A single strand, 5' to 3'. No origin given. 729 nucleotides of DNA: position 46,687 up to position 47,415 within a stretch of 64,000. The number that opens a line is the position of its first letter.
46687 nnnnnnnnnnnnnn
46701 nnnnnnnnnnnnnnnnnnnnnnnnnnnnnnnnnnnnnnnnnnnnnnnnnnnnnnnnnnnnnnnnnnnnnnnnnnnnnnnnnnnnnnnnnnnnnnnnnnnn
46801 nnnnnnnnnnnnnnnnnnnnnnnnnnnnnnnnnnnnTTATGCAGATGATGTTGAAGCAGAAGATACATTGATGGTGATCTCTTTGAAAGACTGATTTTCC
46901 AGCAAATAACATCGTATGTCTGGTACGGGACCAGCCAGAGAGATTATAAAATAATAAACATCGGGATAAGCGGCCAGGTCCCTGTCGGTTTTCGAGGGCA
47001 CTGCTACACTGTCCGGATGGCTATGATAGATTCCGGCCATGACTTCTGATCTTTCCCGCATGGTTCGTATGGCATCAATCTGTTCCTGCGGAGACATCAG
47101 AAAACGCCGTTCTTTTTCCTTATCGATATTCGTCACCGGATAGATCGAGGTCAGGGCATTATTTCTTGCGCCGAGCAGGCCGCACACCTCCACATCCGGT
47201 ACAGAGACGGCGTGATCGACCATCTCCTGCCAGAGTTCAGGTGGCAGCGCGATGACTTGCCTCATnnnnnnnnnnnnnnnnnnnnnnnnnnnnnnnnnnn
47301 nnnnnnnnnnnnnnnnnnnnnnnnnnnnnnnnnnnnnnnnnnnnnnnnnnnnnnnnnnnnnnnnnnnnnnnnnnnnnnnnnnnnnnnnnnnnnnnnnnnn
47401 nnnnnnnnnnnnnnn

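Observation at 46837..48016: JAMM/MPN+ metalloprotease translationally coupled to MoeB-type E1, with no ubiquitin-like carrier gene nearby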

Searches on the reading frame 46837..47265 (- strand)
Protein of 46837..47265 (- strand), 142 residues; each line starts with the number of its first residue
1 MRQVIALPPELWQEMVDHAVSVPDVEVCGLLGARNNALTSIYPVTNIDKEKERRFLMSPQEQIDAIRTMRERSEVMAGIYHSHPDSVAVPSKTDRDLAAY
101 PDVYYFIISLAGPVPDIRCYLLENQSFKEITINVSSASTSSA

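Call 3: search_protein_families(library=pfam, proteins=[window:46837-47265:-], max_evalue=0.01)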
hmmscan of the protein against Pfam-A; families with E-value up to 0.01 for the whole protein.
window:46837-47265:- (142 aa): 2 families
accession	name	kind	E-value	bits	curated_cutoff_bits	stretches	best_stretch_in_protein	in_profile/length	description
PF14464.11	Prok-JAB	-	4.5e-19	68.8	25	1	9-114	2-105/114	Prokaryotic homologs of the JAB domain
PF01398.27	JAB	-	2.2e-05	24.7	22.5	1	4-94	5-104/117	JAB1/Mov34/MPN/PAD-1 ubiquitin protease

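Call 4: search_protein_families(library=ncbifam, proteins=[window:46837-47265:-], max_evalue=0.01)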
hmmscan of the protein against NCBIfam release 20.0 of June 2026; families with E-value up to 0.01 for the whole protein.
window:46837-47265:- (142 aa): 1 family
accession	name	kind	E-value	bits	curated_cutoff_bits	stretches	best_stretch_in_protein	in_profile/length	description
NF041370.1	desamp_Halo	equivalog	7.1e-25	87.4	130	1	7-133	3-132/133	desampylase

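Call 6: find_homologous_proteins(query=window:46837-47265:-, max_evalue=0.00001)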
Query window:46837-47265:- (142 aa): 36 proteins with E <= 0.00001 among 56 candidates.
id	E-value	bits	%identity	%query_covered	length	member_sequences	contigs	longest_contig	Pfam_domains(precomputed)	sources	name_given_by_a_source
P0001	4.3e-83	294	94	100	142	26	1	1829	PF14464.12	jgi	jgi:proteasome lid subunit RPN8/RPN11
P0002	1.5e-73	263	85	100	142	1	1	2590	PF01398.27,PF14464.12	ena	-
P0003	1.0e-44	170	57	96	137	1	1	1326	PF01398.27,PF14464.12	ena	-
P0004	3.1e-40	155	53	89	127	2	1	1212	PF14464.12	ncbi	-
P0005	1.9e-38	149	53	90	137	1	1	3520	PF14464.12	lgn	-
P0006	6.6e-38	147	53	92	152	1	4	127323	PF14464.12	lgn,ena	-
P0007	2.0e-36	143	50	91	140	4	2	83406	PF14464.12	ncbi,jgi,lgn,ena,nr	ncbi:MAG: Mov34/MPN/PAD-1 family protein [Gammaproteobacteria bacterium]|nr:Mov34/MPN/PAD-1 family p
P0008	1.9e-35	139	53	85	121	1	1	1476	PF14464.12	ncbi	-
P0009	2.5e-35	139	53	90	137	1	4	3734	PF14464.12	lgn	-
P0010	8.2e-35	137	53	82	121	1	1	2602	PF14464.12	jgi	-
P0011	1.3e-34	137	48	93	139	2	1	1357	PF14464.12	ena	-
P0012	1.8e-34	136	48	92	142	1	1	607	PF14464.12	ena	-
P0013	3.8e-33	132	55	84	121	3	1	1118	PF01398.27,PF14464.12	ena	-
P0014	1.0e-32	131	52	84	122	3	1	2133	PF14464.12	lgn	-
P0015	1.1e-32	131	47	92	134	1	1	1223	PF14464.12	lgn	-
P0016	1.8e-32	130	48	92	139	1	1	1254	PF14464.12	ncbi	-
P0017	3.5e-32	129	48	92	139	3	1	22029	PF14464.12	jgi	jgi:proteasome lid subunit RPN8/RPN11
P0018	5.5e-32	128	48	89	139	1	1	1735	PF14464.12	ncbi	-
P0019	3.0e-31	126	53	82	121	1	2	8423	PF14464.12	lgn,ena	-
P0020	5.0e-31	125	46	85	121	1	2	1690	PF14464.12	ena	-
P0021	5.2e-31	125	44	92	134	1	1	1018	PF14464.12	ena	-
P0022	5.5e-31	125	46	94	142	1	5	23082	PF14464.12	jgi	jgi:proteasome lid subunit RPN8/RPN11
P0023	8.6e-30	121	48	85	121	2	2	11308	PF14464.12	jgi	jgi:proteasome lid subunit RPN8/RPN11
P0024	9.4e-30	121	58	67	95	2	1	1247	PF14464.12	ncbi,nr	ncbi:MAG: hypothetical protein GTO60_00435, partial [Gammaproteobacteria bacterium]|nr:hypothetical 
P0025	1.9e-28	117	46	85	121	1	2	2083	PF14464.12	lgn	-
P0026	3.1e-28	116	46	85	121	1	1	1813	PF14464.12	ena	-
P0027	5.9e-28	115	44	93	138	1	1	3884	PF14464.12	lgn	-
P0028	2.6e-26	110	44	92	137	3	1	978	PF14464.12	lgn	-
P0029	5.1e-24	103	44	92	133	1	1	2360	PF14464.12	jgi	-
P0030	6.2e-24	102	43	92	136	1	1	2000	PF14464.12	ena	-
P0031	1.0e-23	102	43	92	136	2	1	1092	PF14464.12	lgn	-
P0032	1.1e-23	101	44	92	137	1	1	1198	PF14464.12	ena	-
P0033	3.8e-23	100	52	76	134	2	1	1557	PF14464.12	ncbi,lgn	-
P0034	2.3e-22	97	40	92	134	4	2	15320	PF14464.12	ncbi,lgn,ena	ncbi:MAG: M67 family metallopeptidase [Pseudomonadota bacterium]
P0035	1.3e-19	88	37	94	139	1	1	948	PF14464.12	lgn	-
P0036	8.7e-19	86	39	93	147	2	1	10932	PF01398.27,PF14464.12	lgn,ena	-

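Call 7: find_encoding_contigs(protein=window:46837-47265:-, flank=10000, max_places=6)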
Protein window:46837-47265:- (142 aa): 24 contigs read that carry it; 6 places shown.
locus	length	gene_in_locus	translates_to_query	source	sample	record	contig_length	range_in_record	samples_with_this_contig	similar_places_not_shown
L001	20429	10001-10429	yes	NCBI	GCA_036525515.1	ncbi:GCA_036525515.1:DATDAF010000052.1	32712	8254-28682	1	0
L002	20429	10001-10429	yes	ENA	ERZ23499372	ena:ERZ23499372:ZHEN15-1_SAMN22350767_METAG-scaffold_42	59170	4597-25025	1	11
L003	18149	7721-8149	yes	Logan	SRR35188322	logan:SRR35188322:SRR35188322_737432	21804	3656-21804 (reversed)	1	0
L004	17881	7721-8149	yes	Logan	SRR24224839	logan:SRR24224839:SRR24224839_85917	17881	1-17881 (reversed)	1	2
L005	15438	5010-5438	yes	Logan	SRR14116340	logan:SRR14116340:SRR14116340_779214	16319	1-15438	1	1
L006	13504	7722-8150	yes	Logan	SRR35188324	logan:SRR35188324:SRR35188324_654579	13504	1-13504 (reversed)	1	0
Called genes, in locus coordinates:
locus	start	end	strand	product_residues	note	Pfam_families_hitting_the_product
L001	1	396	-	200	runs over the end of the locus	PF01195:Pept_tRNA_hydro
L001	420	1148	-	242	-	PF01386:Ribosomal_L25p, PF14693:Ribosomal_TL5_C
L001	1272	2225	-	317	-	PF13793:Pribosyltran_N, PF00156:Pribosyltran, PF14572:Pribosyl_synth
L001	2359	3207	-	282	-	PF00288:GHMP_kinases_N, PF08544:GHMP_kinases_C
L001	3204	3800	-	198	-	PF03550:LolB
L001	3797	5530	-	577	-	PF09976:TPR_21 (faint), PF24575:TPR_Slam (faint), PF13429:TPR_15 (weak), PF14559:TPR_19 (weak), PF23914:TPR_CcmH_CycH, PF14559:TPR_19 (weak), PF13432:TPR_16, PF14559:TPR_19 (weak), +23 more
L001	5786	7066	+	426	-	PF05201:GlutR_N, PF01488:Shikimate_DH, PF00745:GlutR_dimer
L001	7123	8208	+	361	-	PF03462:PCRF, PF00472:RF-1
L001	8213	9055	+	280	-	PF17827:PrmC_N, PF00891:Methyltransf_2 (weak), PF05175:MTS, PF06325:PrmA, PF13489:Methyltransf_23 (weak), PF13847:Methyltransf_31, PF08242:Methyltransf_12, PF13649:Methyltransf_25, +6 more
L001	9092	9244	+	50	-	-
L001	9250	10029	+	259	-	PF00899:ThiF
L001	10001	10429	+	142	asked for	PF01398:JAB (faint), PF14464:Prok-JAB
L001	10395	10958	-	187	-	-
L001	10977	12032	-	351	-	PF09982:LpxR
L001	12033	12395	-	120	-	PF01219:DAGK_prokar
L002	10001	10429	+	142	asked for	PF01398:JAB (faint), PF14464:Prok-JAB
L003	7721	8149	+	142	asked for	PF01398:JAB (faint), PF14464:Prok-JAB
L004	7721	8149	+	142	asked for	PF01398:JAB (faint), PF14464:Prok-JAB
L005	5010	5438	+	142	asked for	PF01398:JAB (faint), PF14464:Prok-JAB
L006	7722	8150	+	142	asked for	PF01398:JAB (faint), PF14464:Prok-JAB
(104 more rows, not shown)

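Call 8: find_encoding_contigs(protein=P0006, flank=6000, max_places=2)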
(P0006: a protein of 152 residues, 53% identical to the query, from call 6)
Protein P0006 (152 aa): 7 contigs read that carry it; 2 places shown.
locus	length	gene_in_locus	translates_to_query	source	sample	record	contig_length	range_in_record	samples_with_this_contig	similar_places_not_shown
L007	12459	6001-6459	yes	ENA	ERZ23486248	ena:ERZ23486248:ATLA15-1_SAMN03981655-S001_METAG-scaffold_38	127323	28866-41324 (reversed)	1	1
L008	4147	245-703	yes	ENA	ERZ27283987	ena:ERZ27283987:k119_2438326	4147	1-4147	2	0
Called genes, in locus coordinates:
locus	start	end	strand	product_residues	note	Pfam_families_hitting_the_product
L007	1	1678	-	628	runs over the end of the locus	PF24575:TPR_Slam (faint), PF13429:TPR_15 (faint), PF25060:ARM_TT21_2nd (faint), PF14559:TPR_19 (weak), PF23914:TPR_CcmH_CycH (weak), PF13432:TPR_16 (weak), PF14559:TPR_19, PF13432:TPR_16 (weak), +20 more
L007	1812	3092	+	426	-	PF05201:GlutR_N, PF01488:Shikimate_DH, PF00745:GlutR_dimer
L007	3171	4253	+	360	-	PF03462:PCRF, PF00472:RF-1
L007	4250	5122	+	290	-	PF17827:PrmC_N, PF00891:Methyltransf_2 (weak), PF05175:MTS, PF06325:PrmA (weak), PF08241:Methyltransf_11 (weak), PF08242:Methyltransf_12 (weak), PF13649:Methyltransf_25, PF13847:Methyltransf_31, +1 more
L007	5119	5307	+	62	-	-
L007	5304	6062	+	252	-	PF00899:ThiF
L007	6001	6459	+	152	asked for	PF14464:Prok-JAB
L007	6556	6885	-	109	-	PF01219:DAGK_prokar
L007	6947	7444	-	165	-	PF00578:AhpC-TSA, PF08534:Redoxin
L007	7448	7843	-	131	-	PF01597:GCV_H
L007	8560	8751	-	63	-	PF04324:Fer2_BFD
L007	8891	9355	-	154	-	PF00210:Ferritin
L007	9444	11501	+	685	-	PF19310:TOP_N, PF01432:Peptidase_M3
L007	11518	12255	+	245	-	-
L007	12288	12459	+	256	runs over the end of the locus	PF03372:Exo_endo_phos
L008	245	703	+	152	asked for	PF14464:Prok-JAB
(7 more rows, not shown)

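Call 9: find_encoding_contigs(protein=P0007, flank=6000, max_places=2)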
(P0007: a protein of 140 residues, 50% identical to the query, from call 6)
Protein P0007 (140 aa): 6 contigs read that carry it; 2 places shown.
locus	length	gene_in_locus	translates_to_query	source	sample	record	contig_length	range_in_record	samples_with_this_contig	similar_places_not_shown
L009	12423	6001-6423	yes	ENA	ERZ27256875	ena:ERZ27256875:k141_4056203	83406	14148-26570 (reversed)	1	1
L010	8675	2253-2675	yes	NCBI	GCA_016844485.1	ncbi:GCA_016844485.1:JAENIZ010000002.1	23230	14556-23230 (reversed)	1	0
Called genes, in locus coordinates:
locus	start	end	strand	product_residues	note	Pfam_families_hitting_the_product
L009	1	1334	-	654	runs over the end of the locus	PF13429:TPR_15 (faint), PF24575:TPR_Slam (faint), PF25062:ARM_TT21_N (weak), PF14559:TPR_19 (weak), PF23914:TPR_CcmH_CycH (weak), PF13432:TPR_16 (weak), PF13424:TPR_12 (weak), PF14559:TPR_19 (weak), +19 more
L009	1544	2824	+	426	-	PF05201:GlutR_N, PF01488:Shikimate_DH, PF00745:GlutR_dimer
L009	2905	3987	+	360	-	PF03462:PCRF, PF00472:RF-1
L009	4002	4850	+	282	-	PF17827:PrmC_N, PF05175:MTS, PF02390:Methyltransf_4 (weak), PF13847:Methyltransf_31, PF13649:Methyltransf_25 (weak)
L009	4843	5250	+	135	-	-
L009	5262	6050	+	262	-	PF00899:ThiF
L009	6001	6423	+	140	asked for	PF14464:Prok-JAB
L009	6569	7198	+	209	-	PF00856:SET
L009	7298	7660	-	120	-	PF01219:DAGK_prokar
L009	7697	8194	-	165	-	PF00578:AhpC-TSA, PF08534:Redoxin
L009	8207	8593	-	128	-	PF01597:GCV_H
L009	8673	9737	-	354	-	PF00005:ABC_tran, PF13304:AAA_21 (faint), PF08402:TOBE_2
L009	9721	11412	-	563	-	PF00528:BPD_transp_1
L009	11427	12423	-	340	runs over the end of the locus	PF01547:SBP_bac_1, PF13531:SBP_bac_11, PF13416:SBP_bac_8, PF13343:SBP_bac_6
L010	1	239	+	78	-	PF00472:RF-1 (weak)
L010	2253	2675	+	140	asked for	PF14464:Prok-JAB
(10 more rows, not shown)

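Call 10: find_encoding_contigs(protein=P0034, flank=6000, max_places=2)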
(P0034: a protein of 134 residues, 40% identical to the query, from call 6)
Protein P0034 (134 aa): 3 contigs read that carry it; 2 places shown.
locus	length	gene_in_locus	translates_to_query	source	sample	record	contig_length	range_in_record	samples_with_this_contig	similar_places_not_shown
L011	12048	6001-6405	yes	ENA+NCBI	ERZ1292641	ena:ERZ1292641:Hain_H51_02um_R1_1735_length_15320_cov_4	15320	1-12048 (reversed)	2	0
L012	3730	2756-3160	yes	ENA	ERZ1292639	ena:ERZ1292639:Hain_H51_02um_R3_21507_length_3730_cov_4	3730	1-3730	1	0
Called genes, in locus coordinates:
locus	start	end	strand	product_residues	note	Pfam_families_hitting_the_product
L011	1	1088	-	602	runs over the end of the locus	PF16918:PknG_TPR (faint), PF25058:ARM_TT21 (faint), PF09976:TPR_21 (faint), PF14559:TPR_19 (weak), PF25063:ARM_TT21_C (weak), PF14559:TPR_19 (weak), PF13432:TPR_16 (weak), PF14559:TPR_19 (weak), +23 more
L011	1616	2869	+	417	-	PF05201:GlutR_N, PF01488:Shikimate_DH, PF00745:GlutR_dimer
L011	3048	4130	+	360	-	PF03462:PCRF, PF00472:RF-1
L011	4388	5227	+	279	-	PF17827:PrmC_N, PF00891:Methyltransf_2 (weak), PF05175:MTS, PF12847:Methyltransf_18 (weak), PF01170:UPF0020 (weak), PF13847:Methyltransf_31, PF08241:Methyltransf_11 (weak), PF13649:Methyltransf_25, +3 more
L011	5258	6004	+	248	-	PF00899:ThiF, PF03435:Sacchrp_dh_NADP (weak)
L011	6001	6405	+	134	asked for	PF14464:Prok-JAB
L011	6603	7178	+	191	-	PF04011:LemA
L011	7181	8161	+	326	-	PF12483:GIDE (weak)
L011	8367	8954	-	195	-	PF00440:TetR_N, PF22276:SlmA-like_C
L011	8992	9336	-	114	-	PF01934:HepT-like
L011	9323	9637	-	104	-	PF01909:NTP_transf_2, PF18765:Polbeta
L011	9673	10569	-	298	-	PF00696:AA_kinase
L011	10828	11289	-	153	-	PF27746:Small_heat_shock_put (weak), PF00011:HSP20, PF17886:ArsA_HSP20 (faint)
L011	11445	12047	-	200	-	PF00004:AAA (faint), PF07724:AAA_2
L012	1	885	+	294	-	?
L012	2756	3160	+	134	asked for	PF14464:Prok-JAB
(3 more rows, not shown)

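Call 13: find_related_loci(query=A1, collection=genome_contigs, flank=10000)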
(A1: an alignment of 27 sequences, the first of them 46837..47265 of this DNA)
Query A1 (142 aa) in genome_contigs; peptide patterns used: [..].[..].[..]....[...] (x = any residue, [..] = any of these).
600 stretches matched a pattern (row limit reached: there are more); 570 encode a relative of the query (tblastn E <= 1e-3); the best 80 are kept; 80 distinct loci.
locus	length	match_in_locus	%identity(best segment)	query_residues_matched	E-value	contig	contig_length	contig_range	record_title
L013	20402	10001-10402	93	1-134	5e-85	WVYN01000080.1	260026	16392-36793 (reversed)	MAG: Gammaproteobacteria bacterium isolate CS3-C001 C_merged_R1_(paired)_contig_52686, whole genome shotgun sequence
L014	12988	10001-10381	47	6-132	7e-39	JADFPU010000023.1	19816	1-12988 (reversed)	MAG: Proteobacteria bacterium isolate B75T3L11 B75T3L11_NODE2406, whole genome shotgun sequence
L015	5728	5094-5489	46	5-136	2e-38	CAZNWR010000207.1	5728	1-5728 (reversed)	MAG TPA_asm: uncultured Enterobacteriaceae bacterium isolate binchicken_co224_242 genome assembly, contig: NODE_16688_le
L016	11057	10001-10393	42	3-132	6e-34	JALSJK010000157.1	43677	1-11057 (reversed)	MAG: Methylomonas sp. isolate 354-166_metabat2_scaf2bin.094 354-166_scaffold_707_c1, whole genome shotgun sequence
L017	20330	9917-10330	42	1-136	2e-32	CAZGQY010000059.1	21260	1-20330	MAG TPA_asm: uncultured Methylococcaceae bacterium isolate binchicken_co46_824 genome assembly, contig: NODE_4580_length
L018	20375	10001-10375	45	6-130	3e-32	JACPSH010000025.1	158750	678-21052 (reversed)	MAG: Gammaproteobacteria bacterium isolate NC_groundwater_700_Ag_S-0.2um_63_18 S36_SO-2_scaffold_3461, whole genome shot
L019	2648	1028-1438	44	5-140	4e-32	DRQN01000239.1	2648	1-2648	MAG TPA_asm: Gammaproteobacteria bacterium isolate HyVt-583 HyVt-583_k145_98561, whole genome shotgun sequence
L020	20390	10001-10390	44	7-135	3e-31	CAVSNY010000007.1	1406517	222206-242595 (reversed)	MAG: uncultured Gammaproteobacteria bacterium isolate MFD03066.bin.1.24 genome assembly, contig: contig_26750, whole gen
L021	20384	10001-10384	41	5-132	1e-30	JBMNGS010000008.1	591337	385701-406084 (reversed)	MAG: bacterium isolate SBF912LR0HQ0026 contig_50710, whole genome shotgun sequence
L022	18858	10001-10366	46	15-136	4e-30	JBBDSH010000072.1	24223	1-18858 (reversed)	MAG: Gammaproteobacteria bacterium isolate LejiaC_57_24 Lejia_C_4817_length_24223_cov_15, whole genome shotgun sequence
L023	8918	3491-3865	45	5-128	2e-29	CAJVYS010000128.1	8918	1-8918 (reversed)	MAG TPA_asm: uncultured Gammaproteobacteria bacterium isolate DRR093004_bin.26_MetaBAT_v2.12.1_MAG genome assembly, cont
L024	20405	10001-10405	39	1-134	6e-29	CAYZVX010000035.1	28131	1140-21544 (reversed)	MAG TPA_asm: uncultured Acidiferrobacteraceae bacterium isolate SRP290908_co1_131 genome assembly, contig: NODE_2022_len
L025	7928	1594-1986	42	5-134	4e-29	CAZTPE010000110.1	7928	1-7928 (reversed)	MAG TPA_asm: uncultured Ectothiorhodospiraceae bacterium isolate SRP128015_co1_67 genome assembly, contig: NODE_15573_le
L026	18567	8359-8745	41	5-132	1e-28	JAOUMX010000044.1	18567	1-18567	MAG: Gammaproteobacteria bacterium isolate 8_1_July_SF_Bin54 8_1_July_SF_Bin54_scaffold_971_c1, whole genome shotgun seq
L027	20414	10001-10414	41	5-141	9e-29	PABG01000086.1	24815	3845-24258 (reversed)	MAG: Gammaproteobacteria bacterium isolate NAT125 MHASMcontig_931210, whole genome shotgun sequence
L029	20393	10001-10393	39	4-135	3e-28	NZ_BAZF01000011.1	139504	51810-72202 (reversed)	Geobacter sp. OR-1, whole genome shotgun sequence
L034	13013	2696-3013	44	5-110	2e-26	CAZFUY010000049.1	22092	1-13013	MAG TPA_asm: uncultured Thiotrichaceae bacterium isolate SRP128015_co3_148 genome assembly, contig: NODE_2259_length_220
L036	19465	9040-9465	34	1-141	2e-26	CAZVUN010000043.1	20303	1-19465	MAG TPA_asm: uncultured Acidiferrobacteraceae bacterium isolate binchicken_co107_250 genome assembly, contig: NODE_6546_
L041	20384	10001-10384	39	4-130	6e-26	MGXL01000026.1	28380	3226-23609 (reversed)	MAG: Gammaproteobacteria bacterium RBG_16_57_12 RBG_16_scaffold_16954, whole genome shotgun sequence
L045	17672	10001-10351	38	3-120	4e-25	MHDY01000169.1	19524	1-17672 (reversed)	MAG: Nitrospirae bacterium GWC2_56_14 gwc2_scaffold_4136, whole genome shotgun sequence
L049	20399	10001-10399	38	3-134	9e-25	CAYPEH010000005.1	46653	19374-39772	MAG TPA_asm: uncultured Chromatiales bacterium isolate binchicken_co172_106 genome assembly, contig: NODE_463_length_466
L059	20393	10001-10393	35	3-132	2e-23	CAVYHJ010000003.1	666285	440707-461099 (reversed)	MAG: uncultured bacterium isolate MFD01231.bin.1.77 genome assembly, contig: contig_13159, whole genome shotgun sequence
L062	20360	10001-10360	36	4-124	1e-23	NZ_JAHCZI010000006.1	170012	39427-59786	Geobacter hydrogenophilus strain DSM 13691 NODE_6_length_170012_cov_226.496966, whole genome shotgun sequence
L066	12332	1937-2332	37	1-132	3e-23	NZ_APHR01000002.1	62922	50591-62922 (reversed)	Methylophaga lonarensis MPL Contig02, whole genome shotgun sequence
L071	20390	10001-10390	34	5-134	4e-23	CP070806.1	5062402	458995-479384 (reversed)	MAG: Phycisphaerales bacterium isolate bin1297 chromosome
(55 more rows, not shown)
